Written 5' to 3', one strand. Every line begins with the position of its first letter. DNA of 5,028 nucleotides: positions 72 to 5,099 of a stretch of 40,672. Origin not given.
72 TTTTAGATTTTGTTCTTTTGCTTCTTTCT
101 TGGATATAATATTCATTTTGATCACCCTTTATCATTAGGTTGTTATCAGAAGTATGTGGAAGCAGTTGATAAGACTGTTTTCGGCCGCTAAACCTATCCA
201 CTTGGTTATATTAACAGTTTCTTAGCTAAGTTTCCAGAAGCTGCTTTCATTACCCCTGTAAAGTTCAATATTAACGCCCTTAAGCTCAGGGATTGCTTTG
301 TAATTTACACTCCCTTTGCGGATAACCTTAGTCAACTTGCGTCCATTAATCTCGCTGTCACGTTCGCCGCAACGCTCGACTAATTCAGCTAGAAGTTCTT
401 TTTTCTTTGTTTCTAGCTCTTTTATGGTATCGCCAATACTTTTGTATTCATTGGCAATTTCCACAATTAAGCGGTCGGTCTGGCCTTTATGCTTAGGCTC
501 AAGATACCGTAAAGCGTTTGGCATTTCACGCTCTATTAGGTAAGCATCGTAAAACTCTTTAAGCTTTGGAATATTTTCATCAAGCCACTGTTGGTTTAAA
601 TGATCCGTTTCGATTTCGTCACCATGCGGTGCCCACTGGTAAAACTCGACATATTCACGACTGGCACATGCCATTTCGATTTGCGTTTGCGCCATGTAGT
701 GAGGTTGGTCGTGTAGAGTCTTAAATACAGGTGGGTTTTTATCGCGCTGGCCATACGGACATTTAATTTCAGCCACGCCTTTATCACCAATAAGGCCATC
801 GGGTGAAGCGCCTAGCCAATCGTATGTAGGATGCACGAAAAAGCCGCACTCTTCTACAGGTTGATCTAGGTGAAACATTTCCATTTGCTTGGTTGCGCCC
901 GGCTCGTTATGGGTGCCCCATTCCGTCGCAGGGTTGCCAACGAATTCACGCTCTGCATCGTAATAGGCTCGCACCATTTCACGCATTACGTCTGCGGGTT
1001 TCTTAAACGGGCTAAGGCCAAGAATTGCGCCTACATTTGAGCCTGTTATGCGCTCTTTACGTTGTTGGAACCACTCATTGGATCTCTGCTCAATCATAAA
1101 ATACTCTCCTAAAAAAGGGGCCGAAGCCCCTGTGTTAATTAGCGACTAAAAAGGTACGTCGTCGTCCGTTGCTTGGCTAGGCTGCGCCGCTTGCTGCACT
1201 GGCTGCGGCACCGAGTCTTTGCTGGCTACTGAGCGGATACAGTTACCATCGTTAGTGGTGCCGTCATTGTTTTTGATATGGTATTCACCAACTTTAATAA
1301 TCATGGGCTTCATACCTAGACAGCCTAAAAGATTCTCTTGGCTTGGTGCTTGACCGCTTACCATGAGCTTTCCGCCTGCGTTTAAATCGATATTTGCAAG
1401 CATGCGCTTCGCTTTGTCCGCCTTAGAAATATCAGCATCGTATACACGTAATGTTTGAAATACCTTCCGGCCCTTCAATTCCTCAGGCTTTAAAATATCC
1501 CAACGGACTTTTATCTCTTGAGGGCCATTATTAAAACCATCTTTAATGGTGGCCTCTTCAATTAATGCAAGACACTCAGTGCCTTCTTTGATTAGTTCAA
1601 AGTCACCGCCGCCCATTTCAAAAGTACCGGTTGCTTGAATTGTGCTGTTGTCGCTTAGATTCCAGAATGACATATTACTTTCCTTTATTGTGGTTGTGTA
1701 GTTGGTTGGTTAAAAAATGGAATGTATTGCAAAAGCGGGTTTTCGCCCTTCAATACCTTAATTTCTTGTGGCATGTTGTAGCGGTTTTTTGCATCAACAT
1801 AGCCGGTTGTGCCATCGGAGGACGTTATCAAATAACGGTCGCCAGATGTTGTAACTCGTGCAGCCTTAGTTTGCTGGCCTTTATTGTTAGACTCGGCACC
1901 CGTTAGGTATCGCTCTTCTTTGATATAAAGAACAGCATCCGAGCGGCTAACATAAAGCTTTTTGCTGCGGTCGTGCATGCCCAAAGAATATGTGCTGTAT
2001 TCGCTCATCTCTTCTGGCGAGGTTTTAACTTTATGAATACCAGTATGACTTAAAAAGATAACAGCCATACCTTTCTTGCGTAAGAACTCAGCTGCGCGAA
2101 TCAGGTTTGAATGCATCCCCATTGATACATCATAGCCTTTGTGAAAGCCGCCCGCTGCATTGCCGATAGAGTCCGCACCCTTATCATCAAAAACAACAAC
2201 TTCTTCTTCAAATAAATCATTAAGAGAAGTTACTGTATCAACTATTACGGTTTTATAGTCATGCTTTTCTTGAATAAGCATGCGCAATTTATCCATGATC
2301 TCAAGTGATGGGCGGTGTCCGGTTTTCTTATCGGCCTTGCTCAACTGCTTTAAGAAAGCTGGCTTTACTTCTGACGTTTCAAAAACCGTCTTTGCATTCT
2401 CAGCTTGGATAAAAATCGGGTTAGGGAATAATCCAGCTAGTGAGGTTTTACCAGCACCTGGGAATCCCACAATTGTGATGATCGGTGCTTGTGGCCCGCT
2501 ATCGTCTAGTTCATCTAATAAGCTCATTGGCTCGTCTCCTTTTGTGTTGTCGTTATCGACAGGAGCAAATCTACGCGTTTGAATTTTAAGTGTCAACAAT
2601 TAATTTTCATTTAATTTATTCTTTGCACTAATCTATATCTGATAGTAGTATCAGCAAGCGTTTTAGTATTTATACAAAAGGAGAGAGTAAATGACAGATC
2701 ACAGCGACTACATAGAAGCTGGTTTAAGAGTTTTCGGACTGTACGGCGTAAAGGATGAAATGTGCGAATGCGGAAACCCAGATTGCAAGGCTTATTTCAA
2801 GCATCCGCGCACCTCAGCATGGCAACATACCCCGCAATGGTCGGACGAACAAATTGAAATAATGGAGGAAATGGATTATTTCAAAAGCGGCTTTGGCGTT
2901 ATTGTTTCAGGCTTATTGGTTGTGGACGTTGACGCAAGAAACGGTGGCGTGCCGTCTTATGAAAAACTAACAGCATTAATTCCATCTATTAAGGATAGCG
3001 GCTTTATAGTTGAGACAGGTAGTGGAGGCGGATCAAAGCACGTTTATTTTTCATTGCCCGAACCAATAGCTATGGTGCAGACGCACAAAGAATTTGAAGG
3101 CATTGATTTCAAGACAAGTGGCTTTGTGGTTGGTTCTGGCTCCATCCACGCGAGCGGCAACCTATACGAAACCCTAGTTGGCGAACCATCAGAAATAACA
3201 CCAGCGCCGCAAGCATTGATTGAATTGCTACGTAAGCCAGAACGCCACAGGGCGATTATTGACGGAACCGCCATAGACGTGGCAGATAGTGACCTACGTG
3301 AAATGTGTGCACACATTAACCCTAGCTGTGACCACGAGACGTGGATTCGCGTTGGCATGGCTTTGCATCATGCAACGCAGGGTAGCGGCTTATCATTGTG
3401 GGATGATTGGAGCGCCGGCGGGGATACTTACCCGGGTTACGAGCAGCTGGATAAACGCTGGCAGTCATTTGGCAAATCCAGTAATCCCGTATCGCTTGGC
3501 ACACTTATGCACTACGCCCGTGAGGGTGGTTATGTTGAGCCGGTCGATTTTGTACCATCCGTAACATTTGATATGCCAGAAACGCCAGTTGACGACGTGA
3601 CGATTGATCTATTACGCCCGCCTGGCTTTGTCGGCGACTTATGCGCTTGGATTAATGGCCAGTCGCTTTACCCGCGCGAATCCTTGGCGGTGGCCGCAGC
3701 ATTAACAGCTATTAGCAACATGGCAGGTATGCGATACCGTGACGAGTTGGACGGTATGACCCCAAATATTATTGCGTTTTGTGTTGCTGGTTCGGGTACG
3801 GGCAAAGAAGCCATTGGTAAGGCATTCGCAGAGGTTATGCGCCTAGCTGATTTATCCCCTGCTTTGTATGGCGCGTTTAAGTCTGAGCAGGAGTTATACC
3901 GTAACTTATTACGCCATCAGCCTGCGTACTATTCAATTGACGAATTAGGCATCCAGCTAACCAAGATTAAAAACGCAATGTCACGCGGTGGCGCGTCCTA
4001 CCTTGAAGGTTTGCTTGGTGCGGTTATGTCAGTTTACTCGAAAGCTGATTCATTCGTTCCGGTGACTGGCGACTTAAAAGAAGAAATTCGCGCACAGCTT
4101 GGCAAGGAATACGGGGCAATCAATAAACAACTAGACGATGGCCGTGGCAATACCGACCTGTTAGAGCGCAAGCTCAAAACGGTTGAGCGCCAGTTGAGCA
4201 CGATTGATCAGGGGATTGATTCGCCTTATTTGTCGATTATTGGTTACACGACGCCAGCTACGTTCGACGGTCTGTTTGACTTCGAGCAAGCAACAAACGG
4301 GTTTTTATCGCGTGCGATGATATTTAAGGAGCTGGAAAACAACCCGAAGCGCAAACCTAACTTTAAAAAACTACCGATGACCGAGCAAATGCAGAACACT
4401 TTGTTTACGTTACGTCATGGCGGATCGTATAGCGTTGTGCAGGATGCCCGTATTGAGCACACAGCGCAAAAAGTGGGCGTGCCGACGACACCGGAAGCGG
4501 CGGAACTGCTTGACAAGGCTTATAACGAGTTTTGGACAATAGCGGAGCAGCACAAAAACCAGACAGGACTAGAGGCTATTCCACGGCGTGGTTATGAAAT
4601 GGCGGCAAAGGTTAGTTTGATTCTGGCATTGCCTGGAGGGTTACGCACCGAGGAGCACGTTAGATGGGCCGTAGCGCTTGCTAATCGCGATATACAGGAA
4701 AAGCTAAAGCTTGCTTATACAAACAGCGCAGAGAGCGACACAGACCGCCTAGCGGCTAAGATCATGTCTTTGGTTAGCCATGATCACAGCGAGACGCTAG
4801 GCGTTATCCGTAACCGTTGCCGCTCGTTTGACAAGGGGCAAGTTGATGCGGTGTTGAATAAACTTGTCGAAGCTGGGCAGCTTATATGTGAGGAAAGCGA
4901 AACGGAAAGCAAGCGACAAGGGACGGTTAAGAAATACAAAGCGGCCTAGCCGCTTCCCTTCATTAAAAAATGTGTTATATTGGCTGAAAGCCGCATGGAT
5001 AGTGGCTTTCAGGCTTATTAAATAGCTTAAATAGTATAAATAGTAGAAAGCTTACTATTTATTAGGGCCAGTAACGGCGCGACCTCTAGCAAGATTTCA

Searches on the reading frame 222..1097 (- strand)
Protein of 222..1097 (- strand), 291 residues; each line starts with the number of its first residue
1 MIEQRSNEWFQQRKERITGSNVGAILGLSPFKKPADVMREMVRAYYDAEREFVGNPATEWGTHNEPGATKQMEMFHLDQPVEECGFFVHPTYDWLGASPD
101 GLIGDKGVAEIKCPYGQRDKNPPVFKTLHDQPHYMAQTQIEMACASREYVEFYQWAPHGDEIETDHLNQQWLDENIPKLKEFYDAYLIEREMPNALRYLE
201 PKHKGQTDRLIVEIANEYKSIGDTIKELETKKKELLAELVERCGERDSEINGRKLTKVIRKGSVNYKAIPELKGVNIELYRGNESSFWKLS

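Call 44: search_protein_families(library=phrogs, max_evalue=0.00001, proteins=[window:222-1097:-])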
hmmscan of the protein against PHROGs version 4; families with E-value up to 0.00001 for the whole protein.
window:222-1097:- (291 aa): 3 families
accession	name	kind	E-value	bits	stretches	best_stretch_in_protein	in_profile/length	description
phrog_434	-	DNA, RNA and nucleotide metabolism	7.5e-45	154.7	1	2-283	53-349/372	RecE-like recombination exonuclease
phrog_149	-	DNA, RNA and nucleotide metabolism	2.4e-20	73.6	1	2-206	597-807/1242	exonuclease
phrog_19855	-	head and packaging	2.1e-14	53.1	1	2-180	462-631/1257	virion structural protein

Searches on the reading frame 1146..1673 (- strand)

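Call 44: search_protein_families(library=phrogs, max_evalue=0.00001, proteins=[window:1146-1673:-])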
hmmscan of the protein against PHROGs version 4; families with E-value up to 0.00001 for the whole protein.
window:1146-1673:- (175 aa): 2 families
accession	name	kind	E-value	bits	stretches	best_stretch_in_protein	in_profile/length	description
phrog_9002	-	DNA, RNA and nucleotide metabolism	2.3e-45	156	1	1-169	1-186/192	single strand DNA binding protein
phrog_2300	-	unknown function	1e-06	29.8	1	19-161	40-171/347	-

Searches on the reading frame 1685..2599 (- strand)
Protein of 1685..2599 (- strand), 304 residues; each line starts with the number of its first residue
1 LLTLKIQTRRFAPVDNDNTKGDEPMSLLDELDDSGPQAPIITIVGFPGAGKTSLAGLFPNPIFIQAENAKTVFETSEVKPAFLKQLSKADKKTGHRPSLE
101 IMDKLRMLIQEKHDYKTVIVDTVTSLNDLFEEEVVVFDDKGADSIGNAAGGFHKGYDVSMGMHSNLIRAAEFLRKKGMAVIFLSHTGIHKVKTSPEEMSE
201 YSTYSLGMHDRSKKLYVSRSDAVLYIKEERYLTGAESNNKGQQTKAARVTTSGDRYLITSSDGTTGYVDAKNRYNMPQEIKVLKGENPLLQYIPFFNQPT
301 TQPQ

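Call 44: search_protein_families(library=phrogs, max_evalue=0.00001, proteins=[window:1685-2599:-])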
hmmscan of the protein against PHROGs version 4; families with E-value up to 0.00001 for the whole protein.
window:1685-2599:- (304 aa): 1 family
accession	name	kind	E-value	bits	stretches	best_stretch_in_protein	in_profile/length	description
phrog_124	-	DNA, RNA and nucleotide metabolism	2.4e-33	117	1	33-298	38-262/382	Sak4-like ssDNA annealing protein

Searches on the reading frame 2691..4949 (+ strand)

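Call 44: search_protein_families(library=phrogs, max_evalue=0.00001, proteins=[window:2691-4949:+])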
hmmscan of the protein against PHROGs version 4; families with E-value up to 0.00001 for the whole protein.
window:2691-4949:+ (752 aa): 7 families
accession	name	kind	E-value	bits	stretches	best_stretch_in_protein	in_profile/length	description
phrog_3022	-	DNA, RNA and nucleotide metabolism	3.4e-147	493.1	1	2-750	3-785/788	DNA primase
phrog_1156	-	DNA, RNA and nucleotide metabolism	3.9e-27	96.1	1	5-268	18-301/855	DNA primase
phrog_33132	-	DNA, RNA and nucleotide metabolism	2.5e-15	57.1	1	304-678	18-370/495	DNA primase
phrog_10514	-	DNA, RNA and nucleotide metabolism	4.5e-14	52.6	1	313-746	343-743/750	DNA primase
phrog_2597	-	DNA, RNA and nucleotide metabolism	6.7e-13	49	1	199-285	4-90/747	DNA primase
phrog_25777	-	DNA, RNA and nucleotide metabolism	2e-07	30.5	1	301-551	415-676/907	DNA primase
phrog_29234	-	unknown function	8.2e-07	28.4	1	193-284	233-324/887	-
